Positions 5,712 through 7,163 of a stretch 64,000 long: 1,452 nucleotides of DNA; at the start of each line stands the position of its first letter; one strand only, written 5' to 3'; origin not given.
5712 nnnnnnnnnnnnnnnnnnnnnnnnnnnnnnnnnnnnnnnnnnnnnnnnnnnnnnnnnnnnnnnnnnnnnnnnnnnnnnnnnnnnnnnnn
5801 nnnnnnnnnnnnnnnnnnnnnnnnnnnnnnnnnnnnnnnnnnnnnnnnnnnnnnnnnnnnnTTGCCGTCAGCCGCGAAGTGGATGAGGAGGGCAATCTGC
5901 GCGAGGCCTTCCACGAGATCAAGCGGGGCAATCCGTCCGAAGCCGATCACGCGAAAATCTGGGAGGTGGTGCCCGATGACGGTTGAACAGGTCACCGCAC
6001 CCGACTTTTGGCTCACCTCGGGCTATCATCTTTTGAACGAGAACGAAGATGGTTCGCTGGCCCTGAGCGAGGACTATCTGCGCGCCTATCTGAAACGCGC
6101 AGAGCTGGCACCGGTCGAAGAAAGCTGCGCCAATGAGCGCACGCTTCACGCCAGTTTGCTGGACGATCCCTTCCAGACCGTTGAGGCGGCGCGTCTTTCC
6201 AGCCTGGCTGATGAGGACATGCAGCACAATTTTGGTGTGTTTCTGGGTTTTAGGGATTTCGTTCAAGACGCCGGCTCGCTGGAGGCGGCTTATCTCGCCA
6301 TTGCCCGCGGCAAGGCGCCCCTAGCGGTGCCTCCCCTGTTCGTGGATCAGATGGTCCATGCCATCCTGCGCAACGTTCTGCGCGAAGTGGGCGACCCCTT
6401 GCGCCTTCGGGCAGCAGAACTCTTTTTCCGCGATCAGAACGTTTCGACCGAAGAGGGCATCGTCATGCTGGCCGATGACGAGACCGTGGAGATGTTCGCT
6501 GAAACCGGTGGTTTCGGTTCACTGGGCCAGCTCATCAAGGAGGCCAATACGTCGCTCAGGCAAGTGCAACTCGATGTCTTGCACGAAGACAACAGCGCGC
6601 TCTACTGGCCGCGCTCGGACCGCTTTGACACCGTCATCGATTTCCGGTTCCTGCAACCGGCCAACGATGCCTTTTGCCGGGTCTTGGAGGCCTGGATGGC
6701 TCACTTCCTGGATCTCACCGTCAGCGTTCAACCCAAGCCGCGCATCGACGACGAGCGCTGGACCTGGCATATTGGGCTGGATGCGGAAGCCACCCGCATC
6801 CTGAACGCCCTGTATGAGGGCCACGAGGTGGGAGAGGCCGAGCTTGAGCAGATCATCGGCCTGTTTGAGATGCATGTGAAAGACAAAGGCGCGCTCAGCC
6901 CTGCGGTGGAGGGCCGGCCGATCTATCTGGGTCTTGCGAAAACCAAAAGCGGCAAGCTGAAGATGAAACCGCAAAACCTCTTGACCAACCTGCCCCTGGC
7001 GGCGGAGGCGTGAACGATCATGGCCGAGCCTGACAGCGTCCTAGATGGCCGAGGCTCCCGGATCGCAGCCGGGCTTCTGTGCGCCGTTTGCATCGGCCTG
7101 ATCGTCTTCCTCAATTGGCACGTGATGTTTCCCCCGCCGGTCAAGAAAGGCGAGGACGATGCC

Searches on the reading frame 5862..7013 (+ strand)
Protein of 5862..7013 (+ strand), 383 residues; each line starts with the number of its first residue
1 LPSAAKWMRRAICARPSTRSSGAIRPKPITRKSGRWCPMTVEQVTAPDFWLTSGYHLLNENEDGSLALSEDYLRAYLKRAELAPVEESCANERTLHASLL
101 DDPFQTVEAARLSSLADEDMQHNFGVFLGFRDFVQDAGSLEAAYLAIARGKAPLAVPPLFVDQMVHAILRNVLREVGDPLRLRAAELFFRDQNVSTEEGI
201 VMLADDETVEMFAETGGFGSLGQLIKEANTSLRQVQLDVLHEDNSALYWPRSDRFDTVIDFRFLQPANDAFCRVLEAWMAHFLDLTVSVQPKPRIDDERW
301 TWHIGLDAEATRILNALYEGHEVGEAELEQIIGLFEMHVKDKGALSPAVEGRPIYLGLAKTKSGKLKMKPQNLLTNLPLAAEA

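Call 59: search_protein_families(library=pfam, proteins=[window:5862-7013:+], max_evalue=0.00001)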
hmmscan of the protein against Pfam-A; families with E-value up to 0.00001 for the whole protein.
window:5862-7013:+ (383 aa): 1 family
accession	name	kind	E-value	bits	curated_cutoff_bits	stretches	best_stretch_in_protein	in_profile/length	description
PF19879.4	DUF6352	-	2.7e-87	293.4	25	1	47-339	2-286/290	Family of unknown function (DUF6352)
